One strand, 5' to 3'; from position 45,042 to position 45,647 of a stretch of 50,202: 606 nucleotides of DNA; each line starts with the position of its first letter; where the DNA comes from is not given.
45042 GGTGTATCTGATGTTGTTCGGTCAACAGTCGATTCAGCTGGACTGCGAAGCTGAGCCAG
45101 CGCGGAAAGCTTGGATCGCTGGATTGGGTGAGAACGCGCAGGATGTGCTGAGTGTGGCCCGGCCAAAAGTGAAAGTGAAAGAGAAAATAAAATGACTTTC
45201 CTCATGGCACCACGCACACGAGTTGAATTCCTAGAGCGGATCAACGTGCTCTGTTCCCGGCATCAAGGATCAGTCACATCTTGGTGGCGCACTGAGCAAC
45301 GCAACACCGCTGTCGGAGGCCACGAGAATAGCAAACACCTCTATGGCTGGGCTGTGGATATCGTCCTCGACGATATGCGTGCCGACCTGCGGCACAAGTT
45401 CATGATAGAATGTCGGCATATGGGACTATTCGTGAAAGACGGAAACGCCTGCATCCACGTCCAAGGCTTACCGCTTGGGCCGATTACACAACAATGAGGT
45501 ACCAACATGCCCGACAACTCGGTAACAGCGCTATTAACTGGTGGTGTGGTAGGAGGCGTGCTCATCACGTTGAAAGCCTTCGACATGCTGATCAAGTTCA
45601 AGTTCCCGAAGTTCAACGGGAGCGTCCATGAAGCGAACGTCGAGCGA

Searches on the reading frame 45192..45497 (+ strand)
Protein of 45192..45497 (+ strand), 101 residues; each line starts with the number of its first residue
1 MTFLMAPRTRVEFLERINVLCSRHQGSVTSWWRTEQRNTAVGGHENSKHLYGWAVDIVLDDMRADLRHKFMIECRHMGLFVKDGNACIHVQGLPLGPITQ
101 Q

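Call 30: search_protein_families(library=pfam, proteins=[window:45192-45497:+], max_evalue=0.01)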
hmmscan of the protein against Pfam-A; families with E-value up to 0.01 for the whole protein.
window:45192-45497:+ (101 aa): 1 family
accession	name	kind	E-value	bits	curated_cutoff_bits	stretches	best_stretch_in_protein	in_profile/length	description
PF08291.16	Peptidase_M15_3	-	1.4e-07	32.1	23.2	1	27-90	44-107/108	Peptidase M15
